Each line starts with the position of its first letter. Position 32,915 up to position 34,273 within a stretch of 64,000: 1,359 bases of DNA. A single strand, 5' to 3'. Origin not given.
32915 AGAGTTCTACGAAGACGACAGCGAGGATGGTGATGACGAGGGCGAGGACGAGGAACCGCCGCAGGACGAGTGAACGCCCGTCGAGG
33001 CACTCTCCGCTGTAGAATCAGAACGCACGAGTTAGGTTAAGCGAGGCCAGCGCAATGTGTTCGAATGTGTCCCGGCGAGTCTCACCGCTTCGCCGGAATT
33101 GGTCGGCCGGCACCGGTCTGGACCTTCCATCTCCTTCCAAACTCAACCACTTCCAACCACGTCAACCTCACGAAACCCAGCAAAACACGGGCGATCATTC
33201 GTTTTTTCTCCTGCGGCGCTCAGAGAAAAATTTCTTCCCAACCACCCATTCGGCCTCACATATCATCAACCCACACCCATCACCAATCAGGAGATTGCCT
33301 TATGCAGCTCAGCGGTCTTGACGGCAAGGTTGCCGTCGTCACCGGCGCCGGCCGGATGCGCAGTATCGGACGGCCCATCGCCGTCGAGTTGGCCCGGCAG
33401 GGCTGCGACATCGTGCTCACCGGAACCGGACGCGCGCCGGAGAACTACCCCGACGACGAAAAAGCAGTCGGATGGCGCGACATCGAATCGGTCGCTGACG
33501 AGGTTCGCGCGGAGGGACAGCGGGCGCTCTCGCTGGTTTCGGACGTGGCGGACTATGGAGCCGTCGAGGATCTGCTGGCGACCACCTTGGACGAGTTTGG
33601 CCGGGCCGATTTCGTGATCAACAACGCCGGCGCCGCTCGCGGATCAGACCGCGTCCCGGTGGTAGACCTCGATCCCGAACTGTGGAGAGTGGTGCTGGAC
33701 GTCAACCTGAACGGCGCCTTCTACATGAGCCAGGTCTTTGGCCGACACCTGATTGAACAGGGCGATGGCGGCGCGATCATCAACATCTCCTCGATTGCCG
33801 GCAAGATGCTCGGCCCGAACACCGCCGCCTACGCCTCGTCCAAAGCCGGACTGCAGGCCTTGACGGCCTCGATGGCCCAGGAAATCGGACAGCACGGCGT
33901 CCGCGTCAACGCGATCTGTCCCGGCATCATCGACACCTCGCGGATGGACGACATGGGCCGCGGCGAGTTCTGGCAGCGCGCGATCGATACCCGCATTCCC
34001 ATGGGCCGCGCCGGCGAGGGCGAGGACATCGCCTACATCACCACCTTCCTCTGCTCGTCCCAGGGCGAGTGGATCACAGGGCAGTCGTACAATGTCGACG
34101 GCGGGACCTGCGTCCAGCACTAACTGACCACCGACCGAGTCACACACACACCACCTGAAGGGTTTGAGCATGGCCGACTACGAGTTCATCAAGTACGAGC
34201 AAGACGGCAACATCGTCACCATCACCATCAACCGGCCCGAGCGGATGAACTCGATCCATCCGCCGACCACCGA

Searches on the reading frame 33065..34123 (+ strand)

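Call 59: search_protein_families(library=pfam, proteins=[window:33065-34123:+], max_evalue=0.0001)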
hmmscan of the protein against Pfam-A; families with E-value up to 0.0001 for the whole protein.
window:33065-34123:+ (352 aa): 4 families
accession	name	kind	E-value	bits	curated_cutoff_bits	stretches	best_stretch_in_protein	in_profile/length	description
PF13561.12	adh_short_C2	-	1.6e-57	195.2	27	1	94-347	1-234/236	Enoyl-(Acyl carrier protein) reductase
PF00106.31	adh_short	-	8.4e-47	159.6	26.6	1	88-295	1-188/195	short chain dehydrogenase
PF08659.16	KR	-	7.9e-09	36.1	22.6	1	93-281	6-173/180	KR domain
PF23441.1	SDR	-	4.4e-06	26.7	27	1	163-348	72-255/258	SDR-like rossmann domain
